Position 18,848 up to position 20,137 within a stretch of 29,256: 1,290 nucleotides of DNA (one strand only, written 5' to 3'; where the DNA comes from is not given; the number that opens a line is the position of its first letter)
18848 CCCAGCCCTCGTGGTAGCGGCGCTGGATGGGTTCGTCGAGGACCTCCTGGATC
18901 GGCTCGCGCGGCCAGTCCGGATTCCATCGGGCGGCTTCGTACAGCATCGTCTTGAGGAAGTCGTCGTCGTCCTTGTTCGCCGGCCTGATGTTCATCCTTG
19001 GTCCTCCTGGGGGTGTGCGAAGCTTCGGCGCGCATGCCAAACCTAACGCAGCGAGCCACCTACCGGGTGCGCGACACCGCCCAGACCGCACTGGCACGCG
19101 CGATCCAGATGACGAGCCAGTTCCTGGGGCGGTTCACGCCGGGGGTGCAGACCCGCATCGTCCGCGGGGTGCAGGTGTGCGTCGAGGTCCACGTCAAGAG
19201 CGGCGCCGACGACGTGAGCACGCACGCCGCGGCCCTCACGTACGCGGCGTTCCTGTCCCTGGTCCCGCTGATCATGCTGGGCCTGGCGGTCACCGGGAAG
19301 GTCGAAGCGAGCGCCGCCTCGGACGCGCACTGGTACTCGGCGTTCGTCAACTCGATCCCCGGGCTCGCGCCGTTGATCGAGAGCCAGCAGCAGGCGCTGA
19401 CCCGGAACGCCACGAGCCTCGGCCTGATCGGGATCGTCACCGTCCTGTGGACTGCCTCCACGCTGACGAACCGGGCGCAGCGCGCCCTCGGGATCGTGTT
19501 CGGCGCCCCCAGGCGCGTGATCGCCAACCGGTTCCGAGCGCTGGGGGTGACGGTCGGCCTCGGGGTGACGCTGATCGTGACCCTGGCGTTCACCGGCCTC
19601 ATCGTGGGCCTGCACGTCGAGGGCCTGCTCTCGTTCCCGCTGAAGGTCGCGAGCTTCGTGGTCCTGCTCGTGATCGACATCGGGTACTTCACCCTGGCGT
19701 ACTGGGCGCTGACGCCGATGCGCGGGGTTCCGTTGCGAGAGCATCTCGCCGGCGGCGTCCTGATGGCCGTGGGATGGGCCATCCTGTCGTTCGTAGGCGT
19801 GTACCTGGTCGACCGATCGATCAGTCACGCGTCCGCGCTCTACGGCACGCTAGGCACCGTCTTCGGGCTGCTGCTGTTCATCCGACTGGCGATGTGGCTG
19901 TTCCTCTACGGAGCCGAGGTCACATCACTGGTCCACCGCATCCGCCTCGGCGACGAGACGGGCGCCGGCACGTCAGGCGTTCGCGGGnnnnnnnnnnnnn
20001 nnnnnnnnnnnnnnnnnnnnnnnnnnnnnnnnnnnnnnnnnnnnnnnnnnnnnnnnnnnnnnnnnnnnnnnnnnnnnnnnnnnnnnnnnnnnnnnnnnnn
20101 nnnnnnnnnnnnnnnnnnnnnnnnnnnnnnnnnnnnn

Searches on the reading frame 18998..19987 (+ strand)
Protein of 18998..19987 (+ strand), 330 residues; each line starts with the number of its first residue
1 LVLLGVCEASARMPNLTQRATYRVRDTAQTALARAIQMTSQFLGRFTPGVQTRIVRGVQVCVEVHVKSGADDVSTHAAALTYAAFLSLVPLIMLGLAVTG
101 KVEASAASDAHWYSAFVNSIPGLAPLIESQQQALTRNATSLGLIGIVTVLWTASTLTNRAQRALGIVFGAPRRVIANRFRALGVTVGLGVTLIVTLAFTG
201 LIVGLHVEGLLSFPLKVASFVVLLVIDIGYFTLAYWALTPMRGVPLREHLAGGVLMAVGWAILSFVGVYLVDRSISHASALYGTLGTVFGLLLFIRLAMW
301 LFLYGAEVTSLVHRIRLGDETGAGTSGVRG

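Call 19: search_protein_families(library=pfam, proteins=[window:18998-19987:+], max_evalue=0.001)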
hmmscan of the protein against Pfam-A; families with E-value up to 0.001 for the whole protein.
window:18998-19987:+ (330 aa): 1 family
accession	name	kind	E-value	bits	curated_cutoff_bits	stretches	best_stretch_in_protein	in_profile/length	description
PF03631.20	Virul_fac_BrkB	-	6.1e-35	121.6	33.7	1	71-313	3-256/259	Virulence factor BrkB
